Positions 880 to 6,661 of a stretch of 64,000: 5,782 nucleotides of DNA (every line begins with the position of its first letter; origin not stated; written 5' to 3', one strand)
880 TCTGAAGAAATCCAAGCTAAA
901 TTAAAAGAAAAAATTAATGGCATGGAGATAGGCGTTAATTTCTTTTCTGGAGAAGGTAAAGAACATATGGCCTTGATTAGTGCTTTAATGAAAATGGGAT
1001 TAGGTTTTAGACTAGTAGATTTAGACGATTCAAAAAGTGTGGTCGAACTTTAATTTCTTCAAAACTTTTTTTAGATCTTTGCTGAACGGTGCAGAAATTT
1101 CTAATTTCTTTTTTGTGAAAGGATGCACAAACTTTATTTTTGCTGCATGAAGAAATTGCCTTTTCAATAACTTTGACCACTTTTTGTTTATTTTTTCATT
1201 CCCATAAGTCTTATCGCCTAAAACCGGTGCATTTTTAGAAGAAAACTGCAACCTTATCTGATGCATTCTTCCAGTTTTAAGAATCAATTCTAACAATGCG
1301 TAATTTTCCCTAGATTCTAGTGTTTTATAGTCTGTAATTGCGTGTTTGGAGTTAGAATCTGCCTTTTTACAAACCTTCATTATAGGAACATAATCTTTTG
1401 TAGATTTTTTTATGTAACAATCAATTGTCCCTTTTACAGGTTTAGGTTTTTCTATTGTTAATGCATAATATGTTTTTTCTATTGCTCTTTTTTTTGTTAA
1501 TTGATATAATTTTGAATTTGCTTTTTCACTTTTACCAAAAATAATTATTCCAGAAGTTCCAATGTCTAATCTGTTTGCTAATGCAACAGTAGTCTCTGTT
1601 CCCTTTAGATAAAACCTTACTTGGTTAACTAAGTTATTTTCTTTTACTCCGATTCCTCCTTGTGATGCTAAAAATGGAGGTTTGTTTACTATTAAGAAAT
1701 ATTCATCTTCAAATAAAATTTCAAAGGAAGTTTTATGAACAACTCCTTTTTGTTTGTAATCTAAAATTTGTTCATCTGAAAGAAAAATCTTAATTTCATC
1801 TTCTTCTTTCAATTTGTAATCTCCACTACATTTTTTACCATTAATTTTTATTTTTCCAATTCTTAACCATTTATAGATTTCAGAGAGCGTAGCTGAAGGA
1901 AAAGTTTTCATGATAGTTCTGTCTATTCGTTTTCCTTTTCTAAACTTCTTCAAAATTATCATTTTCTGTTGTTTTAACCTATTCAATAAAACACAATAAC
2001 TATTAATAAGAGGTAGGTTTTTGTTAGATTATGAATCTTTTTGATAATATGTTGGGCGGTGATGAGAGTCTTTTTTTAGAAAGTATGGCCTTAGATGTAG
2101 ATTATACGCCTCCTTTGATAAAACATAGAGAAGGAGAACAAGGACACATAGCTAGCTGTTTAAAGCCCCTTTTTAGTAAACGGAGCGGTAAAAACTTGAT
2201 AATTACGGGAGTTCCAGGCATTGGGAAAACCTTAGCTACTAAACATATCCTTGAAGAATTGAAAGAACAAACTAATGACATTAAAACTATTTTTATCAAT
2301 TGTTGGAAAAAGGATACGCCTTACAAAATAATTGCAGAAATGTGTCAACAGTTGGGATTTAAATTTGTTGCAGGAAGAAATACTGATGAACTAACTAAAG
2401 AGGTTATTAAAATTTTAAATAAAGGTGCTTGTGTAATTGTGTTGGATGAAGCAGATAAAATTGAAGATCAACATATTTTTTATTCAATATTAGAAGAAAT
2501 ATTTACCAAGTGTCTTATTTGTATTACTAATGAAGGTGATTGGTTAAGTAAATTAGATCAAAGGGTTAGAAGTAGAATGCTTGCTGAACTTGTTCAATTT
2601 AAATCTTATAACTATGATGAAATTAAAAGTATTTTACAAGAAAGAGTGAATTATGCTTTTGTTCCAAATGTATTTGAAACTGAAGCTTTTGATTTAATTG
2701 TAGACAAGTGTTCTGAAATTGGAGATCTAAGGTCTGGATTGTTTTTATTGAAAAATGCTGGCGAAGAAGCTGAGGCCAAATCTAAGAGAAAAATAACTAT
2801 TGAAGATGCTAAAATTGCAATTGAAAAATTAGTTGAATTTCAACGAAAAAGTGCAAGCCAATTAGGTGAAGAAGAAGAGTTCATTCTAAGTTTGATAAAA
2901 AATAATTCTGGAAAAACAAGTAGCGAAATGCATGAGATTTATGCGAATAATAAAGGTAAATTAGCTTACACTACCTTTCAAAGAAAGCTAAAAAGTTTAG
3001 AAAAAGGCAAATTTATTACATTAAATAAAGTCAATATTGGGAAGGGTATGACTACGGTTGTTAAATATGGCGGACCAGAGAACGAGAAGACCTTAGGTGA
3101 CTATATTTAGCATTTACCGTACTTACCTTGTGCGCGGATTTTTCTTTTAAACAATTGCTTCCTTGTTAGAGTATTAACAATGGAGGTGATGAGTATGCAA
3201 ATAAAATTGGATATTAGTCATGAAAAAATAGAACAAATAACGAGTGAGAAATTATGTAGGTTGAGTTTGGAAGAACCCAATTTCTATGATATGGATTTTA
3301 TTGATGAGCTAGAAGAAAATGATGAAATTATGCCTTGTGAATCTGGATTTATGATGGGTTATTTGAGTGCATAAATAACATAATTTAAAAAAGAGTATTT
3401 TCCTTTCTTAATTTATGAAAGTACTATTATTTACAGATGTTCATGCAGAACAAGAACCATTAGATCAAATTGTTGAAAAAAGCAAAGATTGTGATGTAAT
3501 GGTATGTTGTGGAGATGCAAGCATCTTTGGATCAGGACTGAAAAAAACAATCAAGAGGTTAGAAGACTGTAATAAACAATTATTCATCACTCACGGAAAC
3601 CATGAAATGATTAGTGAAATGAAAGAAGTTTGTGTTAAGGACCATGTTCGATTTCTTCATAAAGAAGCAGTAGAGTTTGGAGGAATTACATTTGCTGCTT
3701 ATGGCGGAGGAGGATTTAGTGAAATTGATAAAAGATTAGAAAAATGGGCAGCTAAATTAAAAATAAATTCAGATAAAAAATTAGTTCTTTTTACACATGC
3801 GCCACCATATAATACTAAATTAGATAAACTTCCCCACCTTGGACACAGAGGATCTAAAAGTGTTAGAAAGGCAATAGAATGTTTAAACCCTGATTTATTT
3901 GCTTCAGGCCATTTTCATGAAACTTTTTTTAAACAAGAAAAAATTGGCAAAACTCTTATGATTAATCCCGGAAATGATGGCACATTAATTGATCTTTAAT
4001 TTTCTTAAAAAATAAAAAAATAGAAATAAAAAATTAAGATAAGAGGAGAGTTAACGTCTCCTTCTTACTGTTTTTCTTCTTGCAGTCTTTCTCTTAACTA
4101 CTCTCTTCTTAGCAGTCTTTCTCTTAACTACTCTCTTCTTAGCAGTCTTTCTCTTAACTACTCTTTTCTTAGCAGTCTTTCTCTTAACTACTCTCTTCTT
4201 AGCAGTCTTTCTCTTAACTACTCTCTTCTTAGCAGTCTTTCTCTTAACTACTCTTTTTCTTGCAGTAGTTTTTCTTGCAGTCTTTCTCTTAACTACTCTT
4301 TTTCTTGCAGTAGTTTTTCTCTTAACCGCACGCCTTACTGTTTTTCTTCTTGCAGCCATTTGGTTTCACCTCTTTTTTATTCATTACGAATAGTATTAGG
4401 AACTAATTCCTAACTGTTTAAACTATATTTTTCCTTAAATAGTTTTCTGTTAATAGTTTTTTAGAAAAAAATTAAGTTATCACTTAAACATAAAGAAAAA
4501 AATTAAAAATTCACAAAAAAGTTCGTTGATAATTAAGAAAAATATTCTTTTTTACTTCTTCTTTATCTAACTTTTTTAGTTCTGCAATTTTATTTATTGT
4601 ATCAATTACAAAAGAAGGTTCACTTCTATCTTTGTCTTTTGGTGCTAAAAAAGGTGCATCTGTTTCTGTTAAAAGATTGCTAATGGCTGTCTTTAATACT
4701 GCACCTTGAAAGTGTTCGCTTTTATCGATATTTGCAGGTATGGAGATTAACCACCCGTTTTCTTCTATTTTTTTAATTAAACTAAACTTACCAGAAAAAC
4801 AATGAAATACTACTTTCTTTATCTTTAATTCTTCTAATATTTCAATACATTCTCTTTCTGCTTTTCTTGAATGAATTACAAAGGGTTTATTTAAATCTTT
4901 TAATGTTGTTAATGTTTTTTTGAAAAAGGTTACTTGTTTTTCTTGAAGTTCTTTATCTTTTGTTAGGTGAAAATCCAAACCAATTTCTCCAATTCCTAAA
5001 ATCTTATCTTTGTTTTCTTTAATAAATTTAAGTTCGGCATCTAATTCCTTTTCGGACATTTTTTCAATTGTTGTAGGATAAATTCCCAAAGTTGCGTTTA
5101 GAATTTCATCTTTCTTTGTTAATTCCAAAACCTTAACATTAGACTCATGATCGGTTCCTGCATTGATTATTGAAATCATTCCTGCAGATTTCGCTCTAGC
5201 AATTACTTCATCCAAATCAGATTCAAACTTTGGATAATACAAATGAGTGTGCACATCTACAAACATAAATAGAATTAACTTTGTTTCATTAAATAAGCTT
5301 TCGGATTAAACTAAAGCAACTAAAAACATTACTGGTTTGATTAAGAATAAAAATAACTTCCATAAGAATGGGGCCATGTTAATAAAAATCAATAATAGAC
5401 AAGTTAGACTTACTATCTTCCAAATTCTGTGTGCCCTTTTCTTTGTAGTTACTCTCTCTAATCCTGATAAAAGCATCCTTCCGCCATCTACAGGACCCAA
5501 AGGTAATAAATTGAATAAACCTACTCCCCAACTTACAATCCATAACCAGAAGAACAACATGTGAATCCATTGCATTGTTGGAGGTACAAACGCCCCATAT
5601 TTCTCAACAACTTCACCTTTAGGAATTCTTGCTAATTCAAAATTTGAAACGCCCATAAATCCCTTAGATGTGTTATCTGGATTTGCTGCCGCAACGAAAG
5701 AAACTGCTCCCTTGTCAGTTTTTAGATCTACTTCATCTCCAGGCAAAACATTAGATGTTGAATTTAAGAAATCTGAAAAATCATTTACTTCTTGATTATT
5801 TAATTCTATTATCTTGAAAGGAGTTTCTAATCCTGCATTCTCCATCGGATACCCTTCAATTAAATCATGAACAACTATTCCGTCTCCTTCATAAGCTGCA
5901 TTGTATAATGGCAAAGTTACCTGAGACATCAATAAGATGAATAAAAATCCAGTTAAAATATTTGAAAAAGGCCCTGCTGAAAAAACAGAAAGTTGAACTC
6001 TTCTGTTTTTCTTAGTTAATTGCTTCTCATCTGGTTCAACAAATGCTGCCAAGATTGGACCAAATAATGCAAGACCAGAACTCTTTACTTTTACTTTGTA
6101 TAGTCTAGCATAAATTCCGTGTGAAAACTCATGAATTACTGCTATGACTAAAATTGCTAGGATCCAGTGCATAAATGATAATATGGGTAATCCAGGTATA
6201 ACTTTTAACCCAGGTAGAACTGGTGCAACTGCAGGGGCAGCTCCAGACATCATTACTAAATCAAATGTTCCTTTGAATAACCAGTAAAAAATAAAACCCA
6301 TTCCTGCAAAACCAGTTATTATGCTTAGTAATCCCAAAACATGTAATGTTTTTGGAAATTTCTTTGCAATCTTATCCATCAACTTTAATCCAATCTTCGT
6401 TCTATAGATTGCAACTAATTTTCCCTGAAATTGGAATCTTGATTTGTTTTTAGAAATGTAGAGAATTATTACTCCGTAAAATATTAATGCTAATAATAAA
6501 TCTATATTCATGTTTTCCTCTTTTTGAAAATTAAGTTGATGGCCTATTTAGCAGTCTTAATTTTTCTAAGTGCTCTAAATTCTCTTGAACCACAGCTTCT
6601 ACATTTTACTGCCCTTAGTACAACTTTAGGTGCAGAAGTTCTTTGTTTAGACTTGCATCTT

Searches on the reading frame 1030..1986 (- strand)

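Call 27: search_protein_families(library=pfam, proteins=[window:1030-1986:-], max_evalue=0.001)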
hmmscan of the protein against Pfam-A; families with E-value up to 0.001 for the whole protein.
window:1030-1986:- (318 aa): 2 families
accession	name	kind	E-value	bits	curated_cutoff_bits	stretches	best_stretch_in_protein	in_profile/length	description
PF00849.27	PseudoU_synth_2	-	9.3e-28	97.8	26.8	1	96-250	1-152/152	RNA pseudouridylate synthase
PF01479.30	S4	-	2.1e-05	24.6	22.8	1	20-65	2-48/48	S4 domain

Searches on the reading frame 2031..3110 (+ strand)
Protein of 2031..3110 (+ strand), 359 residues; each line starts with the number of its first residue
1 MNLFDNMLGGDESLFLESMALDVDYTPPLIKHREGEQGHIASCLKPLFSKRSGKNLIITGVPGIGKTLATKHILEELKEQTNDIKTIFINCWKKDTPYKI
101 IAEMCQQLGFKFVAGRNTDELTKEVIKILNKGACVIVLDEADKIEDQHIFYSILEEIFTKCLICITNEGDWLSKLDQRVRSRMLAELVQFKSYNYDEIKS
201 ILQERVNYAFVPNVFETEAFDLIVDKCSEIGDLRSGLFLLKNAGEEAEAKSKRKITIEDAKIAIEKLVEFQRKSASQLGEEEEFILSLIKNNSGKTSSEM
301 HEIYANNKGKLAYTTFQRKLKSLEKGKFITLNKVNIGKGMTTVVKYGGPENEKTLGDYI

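Call 27: search_protein_families(library=pfam, proteins=[window:2031-3110:+], max_evalue=0.001)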
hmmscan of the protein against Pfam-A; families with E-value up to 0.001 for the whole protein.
window:2031-3110:+ (359 aa): 16 families
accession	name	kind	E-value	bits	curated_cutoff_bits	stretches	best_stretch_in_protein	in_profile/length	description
PF13401.12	AAA_22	-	2.5e-15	57.4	27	1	53-149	5-101/130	AAA domain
PF22703.2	Cdc6_lid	-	4.1e-12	46.2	27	1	200-263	2-66/68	Cdc6 AAA+ ATPase-type lid domain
PF13191.12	AAA_16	-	1.8e-08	35.5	32.6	1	32-143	4-143/167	AAA ATPase domain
PF00004.35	AAA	-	6.1e-08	33.6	21.2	1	57-184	2-124/131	ATPase family associated with various cellular activities (AAA)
PF24883.2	NPHP3_N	-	2e-07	31.8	24.8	1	52-108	21-79/164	Nephrocystin 3, N-terminal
PF00931.28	NB-ARC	-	2.5e-05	24.1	23.5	1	40-141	5-109/248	NB-ARC domain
PF05729.18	NACHT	-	2.6e-05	24.6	26.7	1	56-196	3-157/167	NACHT domain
PF22606.2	Cdc6-ORC-like_ATPase_lid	-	9.1e-05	22.7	27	1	193-250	1-59/60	Cdc6/ORC-like, ATPase lid domain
PF09848.15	SLFN-g3_helicase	-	0.0001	22.2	24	1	55-152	3-99/354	Schlafen group 3, DNA/RNA helicase domain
PF13245.12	AAA_19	-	0.00012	22.7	25.1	1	52-96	10-53/134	AAA domain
PF00270.35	DEAD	-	0.00025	21.3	26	0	52-89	13-51/167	DEAD/DEAH box helicase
PF05621.17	TniB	-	0.00027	20.9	22.4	1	52-148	35-140/189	Bacterial TniB protein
PF07728.20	AAA_5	-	0.00028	21.3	22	0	55-150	1-83/139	AAA domain (dynein-related subfamily)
PF20720.3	nSTAND3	-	0.00033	20.8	27.2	0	54-83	18-47/155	Novel STAND NTPase 3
PF13173.12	AAA_14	-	0.00035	21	27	1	54-158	3-88/129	AAA domain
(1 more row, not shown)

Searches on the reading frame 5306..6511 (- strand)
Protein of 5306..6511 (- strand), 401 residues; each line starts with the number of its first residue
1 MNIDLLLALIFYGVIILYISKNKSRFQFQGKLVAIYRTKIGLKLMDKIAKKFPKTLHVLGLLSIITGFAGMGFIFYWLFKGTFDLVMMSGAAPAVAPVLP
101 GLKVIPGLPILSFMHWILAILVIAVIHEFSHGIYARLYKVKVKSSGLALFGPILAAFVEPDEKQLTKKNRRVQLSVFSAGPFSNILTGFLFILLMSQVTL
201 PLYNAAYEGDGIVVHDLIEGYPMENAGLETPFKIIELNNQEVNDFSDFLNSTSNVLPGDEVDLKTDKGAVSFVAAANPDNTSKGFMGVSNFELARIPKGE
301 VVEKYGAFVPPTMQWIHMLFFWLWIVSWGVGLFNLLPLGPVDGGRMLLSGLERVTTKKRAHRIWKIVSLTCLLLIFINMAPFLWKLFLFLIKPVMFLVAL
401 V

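Call 27: search_protein_families(library=pfam, proteins=[window:5306-6511:-], max_evalue=0.001)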
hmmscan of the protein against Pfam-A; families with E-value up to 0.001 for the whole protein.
window:5306-6511:- (401 aa): 1 family
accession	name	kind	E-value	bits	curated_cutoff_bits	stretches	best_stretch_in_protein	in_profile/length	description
PF02163.28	Peptidase_M50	-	2.4e-23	83.1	27.2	1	117-375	3-218/221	Peptidase family M50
